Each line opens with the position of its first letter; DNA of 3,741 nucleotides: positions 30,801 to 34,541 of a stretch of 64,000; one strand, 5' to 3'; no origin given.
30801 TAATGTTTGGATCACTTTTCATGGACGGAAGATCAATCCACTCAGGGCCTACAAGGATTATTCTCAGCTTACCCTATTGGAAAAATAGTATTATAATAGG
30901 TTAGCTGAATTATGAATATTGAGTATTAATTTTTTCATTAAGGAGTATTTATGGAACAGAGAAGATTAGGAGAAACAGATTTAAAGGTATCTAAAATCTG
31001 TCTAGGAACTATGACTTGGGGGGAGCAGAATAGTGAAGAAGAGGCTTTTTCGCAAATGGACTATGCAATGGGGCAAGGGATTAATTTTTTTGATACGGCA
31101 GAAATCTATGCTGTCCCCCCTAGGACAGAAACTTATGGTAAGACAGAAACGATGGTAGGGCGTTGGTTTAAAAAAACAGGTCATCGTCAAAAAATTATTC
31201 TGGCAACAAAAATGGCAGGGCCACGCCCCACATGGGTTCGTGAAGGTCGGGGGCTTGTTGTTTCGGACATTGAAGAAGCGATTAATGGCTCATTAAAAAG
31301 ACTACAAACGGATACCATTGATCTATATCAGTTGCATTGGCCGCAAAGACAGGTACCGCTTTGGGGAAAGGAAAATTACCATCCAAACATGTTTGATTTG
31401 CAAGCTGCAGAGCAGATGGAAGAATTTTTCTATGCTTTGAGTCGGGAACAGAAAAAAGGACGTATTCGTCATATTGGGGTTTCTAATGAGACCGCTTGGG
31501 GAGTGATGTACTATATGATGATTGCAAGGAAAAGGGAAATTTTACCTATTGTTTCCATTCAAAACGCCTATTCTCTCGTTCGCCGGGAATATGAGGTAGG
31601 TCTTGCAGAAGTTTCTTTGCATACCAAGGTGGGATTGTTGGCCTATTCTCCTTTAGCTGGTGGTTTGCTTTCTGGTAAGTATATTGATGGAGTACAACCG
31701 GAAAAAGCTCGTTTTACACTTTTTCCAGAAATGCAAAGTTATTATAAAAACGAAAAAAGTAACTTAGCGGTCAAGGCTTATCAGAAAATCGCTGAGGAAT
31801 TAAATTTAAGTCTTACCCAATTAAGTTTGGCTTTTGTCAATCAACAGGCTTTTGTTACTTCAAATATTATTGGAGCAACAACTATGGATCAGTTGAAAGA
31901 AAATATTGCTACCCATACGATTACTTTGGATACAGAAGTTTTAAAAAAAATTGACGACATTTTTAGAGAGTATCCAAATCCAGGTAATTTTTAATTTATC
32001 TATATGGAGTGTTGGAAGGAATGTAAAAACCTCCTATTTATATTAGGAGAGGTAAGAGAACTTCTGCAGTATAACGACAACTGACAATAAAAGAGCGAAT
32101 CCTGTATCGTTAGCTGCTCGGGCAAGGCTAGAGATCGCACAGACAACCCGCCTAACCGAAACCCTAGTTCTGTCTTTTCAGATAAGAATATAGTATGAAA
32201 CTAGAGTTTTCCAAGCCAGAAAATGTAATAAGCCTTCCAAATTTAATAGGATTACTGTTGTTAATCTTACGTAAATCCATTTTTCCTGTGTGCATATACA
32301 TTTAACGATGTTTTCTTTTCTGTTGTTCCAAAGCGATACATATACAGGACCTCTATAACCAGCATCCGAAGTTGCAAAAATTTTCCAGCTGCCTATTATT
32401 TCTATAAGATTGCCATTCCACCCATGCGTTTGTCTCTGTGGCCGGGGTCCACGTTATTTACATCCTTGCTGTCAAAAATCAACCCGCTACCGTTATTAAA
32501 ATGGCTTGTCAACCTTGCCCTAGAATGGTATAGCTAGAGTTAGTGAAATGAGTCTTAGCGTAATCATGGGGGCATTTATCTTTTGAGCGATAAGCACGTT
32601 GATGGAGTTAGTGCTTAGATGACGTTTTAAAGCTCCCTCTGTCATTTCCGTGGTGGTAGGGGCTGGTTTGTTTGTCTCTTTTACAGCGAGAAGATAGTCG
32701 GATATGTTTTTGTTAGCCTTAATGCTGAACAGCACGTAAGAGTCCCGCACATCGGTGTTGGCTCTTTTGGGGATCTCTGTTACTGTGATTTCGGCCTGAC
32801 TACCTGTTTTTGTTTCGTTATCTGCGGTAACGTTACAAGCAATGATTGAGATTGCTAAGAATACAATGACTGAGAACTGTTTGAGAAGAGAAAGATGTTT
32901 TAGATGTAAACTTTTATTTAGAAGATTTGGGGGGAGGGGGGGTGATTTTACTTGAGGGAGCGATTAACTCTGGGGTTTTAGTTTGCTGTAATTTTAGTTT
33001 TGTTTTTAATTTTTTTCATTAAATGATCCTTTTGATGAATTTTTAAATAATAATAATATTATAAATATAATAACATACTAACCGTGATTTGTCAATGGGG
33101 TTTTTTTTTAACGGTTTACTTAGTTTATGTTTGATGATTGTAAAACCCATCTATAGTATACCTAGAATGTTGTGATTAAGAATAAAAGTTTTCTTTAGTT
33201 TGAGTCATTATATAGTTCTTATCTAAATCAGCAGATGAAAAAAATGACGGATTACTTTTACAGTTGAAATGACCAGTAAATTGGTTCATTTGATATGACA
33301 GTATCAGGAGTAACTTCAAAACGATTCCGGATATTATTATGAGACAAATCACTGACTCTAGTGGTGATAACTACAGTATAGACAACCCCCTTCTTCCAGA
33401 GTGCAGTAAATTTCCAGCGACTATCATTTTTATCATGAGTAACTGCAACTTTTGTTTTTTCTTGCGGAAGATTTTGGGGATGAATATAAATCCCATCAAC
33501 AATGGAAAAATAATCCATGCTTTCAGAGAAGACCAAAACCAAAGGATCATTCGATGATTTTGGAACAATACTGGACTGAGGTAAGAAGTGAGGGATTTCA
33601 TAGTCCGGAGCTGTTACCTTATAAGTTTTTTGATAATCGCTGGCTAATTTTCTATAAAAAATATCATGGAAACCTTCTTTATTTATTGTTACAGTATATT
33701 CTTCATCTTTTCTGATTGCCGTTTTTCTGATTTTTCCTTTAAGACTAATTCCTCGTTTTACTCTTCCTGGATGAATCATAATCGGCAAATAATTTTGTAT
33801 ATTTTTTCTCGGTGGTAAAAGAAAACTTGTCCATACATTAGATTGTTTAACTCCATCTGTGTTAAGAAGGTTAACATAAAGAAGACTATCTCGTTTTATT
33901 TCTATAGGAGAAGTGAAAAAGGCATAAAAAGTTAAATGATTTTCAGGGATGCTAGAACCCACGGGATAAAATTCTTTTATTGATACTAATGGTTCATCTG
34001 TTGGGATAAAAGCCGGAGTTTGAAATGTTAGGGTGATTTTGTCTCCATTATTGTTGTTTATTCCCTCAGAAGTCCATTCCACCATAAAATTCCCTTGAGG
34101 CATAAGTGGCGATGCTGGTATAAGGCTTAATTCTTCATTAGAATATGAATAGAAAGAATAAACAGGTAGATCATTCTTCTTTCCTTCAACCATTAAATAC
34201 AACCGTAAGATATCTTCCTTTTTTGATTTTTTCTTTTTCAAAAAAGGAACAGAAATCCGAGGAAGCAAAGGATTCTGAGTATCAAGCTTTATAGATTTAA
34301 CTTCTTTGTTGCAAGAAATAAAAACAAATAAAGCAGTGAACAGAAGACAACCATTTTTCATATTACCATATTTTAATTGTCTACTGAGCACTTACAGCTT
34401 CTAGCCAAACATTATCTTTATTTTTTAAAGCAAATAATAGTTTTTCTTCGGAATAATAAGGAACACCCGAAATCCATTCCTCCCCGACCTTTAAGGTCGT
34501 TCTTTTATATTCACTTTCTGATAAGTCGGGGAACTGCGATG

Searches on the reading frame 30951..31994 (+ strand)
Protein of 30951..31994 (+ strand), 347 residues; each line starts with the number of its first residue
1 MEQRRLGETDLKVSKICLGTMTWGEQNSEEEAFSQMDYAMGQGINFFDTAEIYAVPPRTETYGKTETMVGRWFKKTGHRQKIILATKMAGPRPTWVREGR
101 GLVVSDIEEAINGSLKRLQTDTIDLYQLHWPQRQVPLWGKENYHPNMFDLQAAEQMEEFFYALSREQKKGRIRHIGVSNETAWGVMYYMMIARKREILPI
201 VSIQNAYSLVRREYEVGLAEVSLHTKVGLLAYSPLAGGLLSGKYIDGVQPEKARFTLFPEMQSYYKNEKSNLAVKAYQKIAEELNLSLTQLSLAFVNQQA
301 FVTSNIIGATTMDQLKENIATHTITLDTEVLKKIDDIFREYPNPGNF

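Call 14: find_encoding_contigs(protein=window:30951-31994:+, flank=10000, max_places=10)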
Protein window:30951-31994:+ (347 aa): no gene with exactly this product is on record in the collection.

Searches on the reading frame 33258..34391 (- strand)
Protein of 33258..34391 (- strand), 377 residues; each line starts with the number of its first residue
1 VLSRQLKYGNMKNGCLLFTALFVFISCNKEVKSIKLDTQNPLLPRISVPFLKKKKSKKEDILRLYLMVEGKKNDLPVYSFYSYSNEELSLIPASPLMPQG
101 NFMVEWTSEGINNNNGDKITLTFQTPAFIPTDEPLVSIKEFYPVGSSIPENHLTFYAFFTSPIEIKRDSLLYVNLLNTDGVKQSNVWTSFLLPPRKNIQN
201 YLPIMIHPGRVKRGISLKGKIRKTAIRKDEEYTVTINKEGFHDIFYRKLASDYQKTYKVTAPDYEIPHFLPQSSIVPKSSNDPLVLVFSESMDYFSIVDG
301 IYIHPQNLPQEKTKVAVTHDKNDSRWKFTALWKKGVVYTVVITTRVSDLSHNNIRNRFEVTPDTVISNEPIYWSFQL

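Call 12: search_protein_families(library=pfam, proteins=[window:33258-34391:-], max_evalue=0.01)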
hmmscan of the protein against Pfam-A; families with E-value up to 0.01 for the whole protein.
window:33258-34391:- (377 aa): 1 family
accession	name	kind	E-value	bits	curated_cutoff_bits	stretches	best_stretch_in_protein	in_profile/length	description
PF13205.12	Big_5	-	9.4e-10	39.6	23.6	1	278-357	19-98/105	Bacterial Ig-like domain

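Call 79: search_protein_families(library=ncbifam, proteins=[window:33258-34391:-], max_evalue=0.01)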
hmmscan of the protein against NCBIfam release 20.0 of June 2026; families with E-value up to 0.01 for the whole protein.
window:33258-34391:- (377 aa): 0 families
